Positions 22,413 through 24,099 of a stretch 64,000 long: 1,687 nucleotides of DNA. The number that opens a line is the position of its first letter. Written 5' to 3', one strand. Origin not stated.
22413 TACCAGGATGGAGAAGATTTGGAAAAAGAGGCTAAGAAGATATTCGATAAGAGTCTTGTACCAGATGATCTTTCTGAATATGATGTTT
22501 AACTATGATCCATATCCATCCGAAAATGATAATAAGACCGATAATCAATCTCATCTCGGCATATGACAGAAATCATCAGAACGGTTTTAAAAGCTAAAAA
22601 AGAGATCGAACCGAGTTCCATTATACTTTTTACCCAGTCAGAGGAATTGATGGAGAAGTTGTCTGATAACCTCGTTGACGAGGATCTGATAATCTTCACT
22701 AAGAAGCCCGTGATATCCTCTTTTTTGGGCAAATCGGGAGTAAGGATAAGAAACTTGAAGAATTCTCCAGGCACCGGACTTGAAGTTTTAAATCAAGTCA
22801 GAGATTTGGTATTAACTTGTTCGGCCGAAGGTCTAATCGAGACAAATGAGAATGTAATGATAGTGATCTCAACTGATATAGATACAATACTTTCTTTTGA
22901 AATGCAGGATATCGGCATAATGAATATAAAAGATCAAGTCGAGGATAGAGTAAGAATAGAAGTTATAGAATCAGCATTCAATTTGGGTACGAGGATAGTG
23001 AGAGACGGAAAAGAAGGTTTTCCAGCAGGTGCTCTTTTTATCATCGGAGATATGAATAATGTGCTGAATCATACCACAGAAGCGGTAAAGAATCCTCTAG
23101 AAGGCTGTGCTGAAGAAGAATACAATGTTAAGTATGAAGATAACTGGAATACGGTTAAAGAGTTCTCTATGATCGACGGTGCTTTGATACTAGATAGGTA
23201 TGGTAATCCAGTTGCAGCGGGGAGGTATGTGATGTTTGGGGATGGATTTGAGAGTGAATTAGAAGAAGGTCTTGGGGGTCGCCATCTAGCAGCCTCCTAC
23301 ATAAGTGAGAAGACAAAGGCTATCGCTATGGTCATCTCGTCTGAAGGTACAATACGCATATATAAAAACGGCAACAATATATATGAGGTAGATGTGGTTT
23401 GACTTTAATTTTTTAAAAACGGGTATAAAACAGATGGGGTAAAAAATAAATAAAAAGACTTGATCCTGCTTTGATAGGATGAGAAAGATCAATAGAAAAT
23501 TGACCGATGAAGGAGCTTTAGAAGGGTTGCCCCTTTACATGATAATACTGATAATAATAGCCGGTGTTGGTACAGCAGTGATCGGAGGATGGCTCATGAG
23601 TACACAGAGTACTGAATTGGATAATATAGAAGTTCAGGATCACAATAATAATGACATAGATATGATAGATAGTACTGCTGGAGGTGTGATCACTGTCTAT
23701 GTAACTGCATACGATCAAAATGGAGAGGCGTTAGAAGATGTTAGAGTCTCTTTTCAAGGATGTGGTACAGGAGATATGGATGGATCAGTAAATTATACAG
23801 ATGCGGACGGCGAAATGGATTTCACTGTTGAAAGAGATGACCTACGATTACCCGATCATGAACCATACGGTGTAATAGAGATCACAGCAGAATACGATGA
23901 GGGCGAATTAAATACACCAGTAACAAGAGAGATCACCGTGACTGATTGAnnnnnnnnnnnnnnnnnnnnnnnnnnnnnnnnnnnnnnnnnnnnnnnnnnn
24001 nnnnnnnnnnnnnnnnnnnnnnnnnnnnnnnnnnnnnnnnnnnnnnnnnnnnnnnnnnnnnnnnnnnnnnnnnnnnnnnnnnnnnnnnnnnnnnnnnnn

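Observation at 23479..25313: Fifth member of the conserved-anchor family translationally coupled to a HerA/FtsK-like ATPase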

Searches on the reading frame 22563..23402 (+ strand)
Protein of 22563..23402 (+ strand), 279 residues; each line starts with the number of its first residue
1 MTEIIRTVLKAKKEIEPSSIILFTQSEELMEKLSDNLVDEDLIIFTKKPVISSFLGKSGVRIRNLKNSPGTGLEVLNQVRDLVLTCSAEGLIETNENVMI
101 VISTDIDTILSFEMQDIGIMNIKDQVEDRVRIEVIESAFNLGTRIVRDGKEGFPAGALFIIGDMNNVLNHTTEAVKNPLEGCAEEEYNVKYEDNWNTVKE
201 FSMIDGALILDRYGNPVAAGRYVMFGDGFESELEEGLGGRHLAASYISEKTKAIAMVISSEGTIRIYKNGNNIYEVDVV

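Call 3: search_protein_families(library=pfam, proteins=[window:22563-23402:+], max_evalue=1)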
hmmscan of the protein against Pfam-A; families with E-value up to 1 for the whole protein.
window:22563-23402:+ (279 aa): 2 families
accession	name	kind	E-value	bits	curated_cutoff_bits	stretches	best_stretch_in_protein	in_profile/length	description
PF02457.21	DAC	-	5.3e-17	61.9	27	1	155-271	12-118/119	DisA bacterial checkpoint controller nucleotide-binding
PF14001.12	YdfZ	-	0.12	13.3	27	0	209-225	2-18/64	YdfZ protein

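Call 4: search_protein_families(library=ncbifam, proteins=[window:22563-23402:+], max_evalue=1)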
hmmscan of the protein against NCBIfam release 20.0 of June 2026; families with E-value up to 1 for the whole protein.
window:22563-23402:+ (279 aa): 6 families
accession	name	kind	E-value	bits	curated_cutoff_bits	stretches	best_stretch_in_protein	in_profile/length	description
NF041371.1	Diadnylcyc_Halo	equivalog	1.5e-25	90.1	430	1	19-277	17-266/270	diadenylate cyclase DacZ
NF038327.1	c-di-AMP_CdaM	exception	5.4e-05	22.8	225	1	199-271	103-173/196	diadenylate cyclase CdaM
TIGR00159.1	TIGR00159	equivalog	0.00018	20.9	188.8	1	203-271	167-232/254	diadenylate cyclase CdaA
NF010009.0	PRK13482.1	equivalog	0.00057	19.1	201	1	188-271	55-137/357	DNA integrity scanning diadenylate cyclase DisA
NF038328.1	c-di-AMP_CdaS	exception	0.00095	18.8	225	1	230-270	144-185/191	sporulation-specific diadenylate cyclase CdaS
TIGR01700.1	PNPH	equivalog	0.012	15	293.35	1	154-234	100-175/249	purine nucleoside phosphorylase I, inosine and guanosine-specific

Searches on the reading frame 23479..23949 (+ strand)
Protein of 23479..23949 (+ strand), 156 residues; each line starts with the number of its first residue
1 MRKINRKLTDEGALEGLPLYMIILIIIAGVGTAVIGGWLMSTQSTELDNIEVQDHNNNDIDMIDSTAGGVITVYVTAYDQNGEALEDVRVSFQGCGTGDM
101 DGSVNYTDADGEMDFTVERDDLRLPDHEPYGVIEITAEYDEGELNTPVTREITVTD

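Call 3: search_protein_families(library=pfam, proteins=[window:23479-23949:+], max_evalue=1)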
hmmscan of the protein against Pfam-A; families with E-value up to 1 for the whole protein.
window:23479-23949:+ (156 aa): 5 families
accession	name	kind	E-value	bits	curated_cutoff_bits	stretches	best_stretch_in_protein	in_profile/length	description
PF02369.22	Big_1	-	1.8e-05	25.2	34.9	1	71-119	19-68/93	Bacterial Ig-like domain (group 1)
PF07523.18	Big_3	-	0.0058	17.3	21.2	1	101-154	18-66/68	Bacterial Ig-like domain (group 3)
PF10177.14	DUF2371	-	0.011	16.5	22.9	1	15-78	40-101/143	Uncharacterised conserved protein (DUF2371)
PF01287.26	eIF-5a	-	0.11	13.2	24.2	0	101-143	15-50/69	Eukaryotic elongation factor 5A hypusine, DNA-binding OB fold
PF24107.1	DUF7382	-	0.16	12.3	27.4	1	67-112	16-61/65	Domain of unknown function (DUF7382)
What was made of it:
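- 23479..23949 (+): Gene for a 156-aa single-pass membrane protein. It has a basic cytoplasmic tail, one TM helix and an acidic Ig-like ectodomain (pI 4.05). Weak Pfam Big_1 match at 25 bits (call 3).
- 23617..23943 (+): Extracellular Ig-like beta-sandwich domain. It is more variable than the anchor. Big_1 match over residues 71-119 (call 3).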

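Call 4: search_protein_families(library=ncbifam, proteins=[window:23479-23949:+], max_evalue=1)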
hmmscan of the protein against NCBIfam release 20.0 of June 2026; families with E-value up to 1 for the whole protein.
window:23479-23949:+ (156 aa): 1 family
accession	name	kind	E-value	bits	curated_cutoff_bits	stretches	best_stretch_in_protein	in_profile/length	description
NF010816.0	PRK14220.1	equivalog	0.066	13.4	108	1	25-76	60-113/120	fluoride efflux transporter CrcB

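Call 32: search_protein_families(library=padloc, proteins=[window:23479-23949:+], max_evalue=0.01)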
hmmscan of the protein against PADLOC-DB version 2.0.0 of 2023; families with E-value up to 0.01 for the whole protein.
window:23479-23949:+ (156 aa): 0 families

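Call 33: search_protein_families(library=phrogs, proteins=[window:23479-23949:+], max_evalue=0.01)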
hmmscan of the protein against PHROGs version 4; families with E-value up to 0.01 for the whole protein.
window:23479-23949:+ (156 aa): 0 families

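Call 42: find_homologous_proteins(query=window:23479-23949:+, max_evalue=0.01)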
Query window:23479-23949:+ (156 aa): 12 proteins with E <= 0.01 among 34 candidates.
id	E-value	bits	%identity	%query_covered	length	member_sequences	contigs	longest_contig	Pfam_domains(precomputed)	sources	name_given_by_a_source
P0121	2.0e-96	338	100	100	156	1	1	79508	PF02369.23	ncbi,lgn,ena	-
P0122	1.8e-45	173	56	98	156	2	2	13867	-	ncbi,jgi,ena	-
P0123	2.4e-44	169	56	100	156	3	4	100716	-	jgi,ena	-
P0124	4.7e-43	165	54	96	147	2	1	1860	PF02369.23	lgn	-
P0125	1.6e-42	163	54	100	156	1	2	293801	-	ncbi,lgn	-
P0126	4.6e-40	155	50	100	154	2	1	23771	PF02369.23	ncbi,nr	ncbi:MAG: hypothetical protein KGY68_03010 [Candidatus Thermoplasmatota archaeon]|nr:hypothetical pr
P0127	1.2e-26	111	49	99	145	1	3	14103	-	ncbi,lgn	-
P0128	8.6e-25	105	44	99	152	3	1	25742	-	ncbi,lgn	ncbi:MAG: hypothetical protein ACOC53_02510 [Candidatus Saliniplasma sp.]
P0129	6.7e-24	103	41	88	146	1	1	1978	-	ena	-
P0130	2.5e-23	101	43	88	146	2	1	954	-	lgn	-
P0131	5.0e-23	100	44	99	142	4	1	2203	-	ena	-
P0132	5.8e-20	90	41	88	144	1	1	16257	-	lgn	-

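Call 54: predict_structure(alignment_id=A2)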
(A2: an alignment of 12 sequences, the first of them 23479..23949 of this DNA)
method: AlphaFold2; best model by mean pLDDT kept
length: 156 residues; sequences in the alignment: 12
mean_pLDDT: 74.6   pTM: 0.60
mean pLDDT of the five models: 74.6, 71.5, 70.8, 69.7, 68.8
residues with pLDDT >= 90: 27; 70-90: 77; 50-70: 29; < 50: 23
segments of 3 or more residues with pLDDT < 50: 1-15, 36-41
pLDDT, mean of each block of 10 residues (from residue 1): 42 50 59 49 72 87 81 90 89 75 83 86 80 89 79 87
secondary structure, 60 per line:
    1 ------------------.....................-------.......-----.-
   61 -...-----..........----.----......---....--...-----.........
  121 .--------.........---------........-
elements in order: H19-39 E47-53 E62-64 E70-79 E89-94 E104-106 E112-118 E130-138 E148-155
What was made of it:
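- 23479..23949 (+): AF2 model shows helix 19-39 plus 8 strands over residues 47-155, pLDDT 74.6 (call 54).
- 23617..23943 (+): AF2 strands over residues 47-155 (call 54).
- On Archaeal type IV pilin / class III signal-peptide protein (for the 156-aa protein): AF2 model shows helix 19-39 and 8 strands over residues 47-155 (call 54).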

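Call 58: fold_search(model_id=the predicted structure, library=pdb)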
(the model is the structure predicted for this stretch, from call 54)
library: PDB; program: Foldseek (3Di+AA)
matches with E <= 10: 1574; with E <= 0.001: 4
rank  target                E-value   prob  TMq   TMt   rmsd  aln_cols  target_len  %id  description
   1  9jzp_B                6.1e-04  1.00  0.37  0.26   5.8       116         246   14  Crystal structure of Nir2 C-terminal domain (released 2025-10-15)
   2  6rpt_A                6.9e-04  1.00  0.46  0.61   5.5       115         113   12  Structure of tick complement inhibitor CirpT1 complexed with macroglobubulin domain 4 of human complement C5 (released 2020-01-08)
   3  9jtz_C                6.9e-04  1.00  0.40  0.28   5.1       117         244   12  Crystal structure of Nir2 C-terminal domain in complex with phosphatidic acid (released 2025-10-15)
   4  9jtz_B                8.6e-04  1.00  0.36  0.25   5.9       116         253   14  Crystal structure of Nir2 C-terminal domain in complex with phosphatidic acid (released 2025-10-15)
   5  2p9r_A                1.0e-03  1.00  0.42  0.59   4.0       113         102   13  Human alpha2-macroglogulin is composed of multiple domains, as predicted by homology with complement component C3 (released 2007-08-21)
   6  9jz1_B                1.2e-03  1.00  0.34  0.24   6.2       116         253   14  Crystal structure of Nir2 C-terminal domain in complex with phosphate (released 2025-10-15)
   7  9jz1_C                1.4e-03  1.00  0.38  0.27   6.0       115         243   10  Crystal structure of Nir2 C-terminal domain in complex with phosphate (released 2025-10-15)
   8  9jzp_C                1.6e-03  1.00  0.33  0.26   5.9       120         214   13  Crystal structure of Nir2 C-terminal domain (released 2025-10-15)
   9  6rpt_C                2.1e-03  1.00  0.46  0.61   5.5       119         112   13  Structure of tick complement inhibitor CirpT1 complexed with macroglobubulin domain 4 of human complement C5 (released 2020-01-08)
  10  9mhm_A                2.3e-03  0.95  0.27  0.21   8.5       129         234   19  The structure of Zcp with copper bound (released 2025-12-17)
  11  6tqd_E                2.6e-03  1.00  0.39  0.32   5.8       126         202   15  D00-D0 domain of Intimin (released 2021-01-13)
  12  8dj2_A                2.8e-03  0.97  0.30  0.32   8.0       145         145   16  Intramolecular ester bond-containing repeat domain from Chlamydia trachomatis adhesin (released 2023-08-02)
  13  2xwx_A                2.9e-03  1.00  0.40  0.19   5.3       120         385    8  Vibrio cholerae colonization factor GbpA crystal structure (released 2011-11-16)
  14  6tqd_A                3.1e-03  1.00  0.39  0.31   5.9       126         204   15  D00-D0 domain of Intimin (released 2021-01-13)
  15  6vi4_C                3.3e-03  0.99  0.34  0.42   7.2       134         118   13  Nanobody-Enabled Monitoring of Kappa Opioid Receptor States (released 2020-03-18)
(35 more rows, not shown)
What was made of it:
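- On Archaeal type IV pilin / class III signal-peptide protein (for the 156-aa protein): The fold is generic Ig (call 58).
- The ectodomain is a generic Ig fold (call 58).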
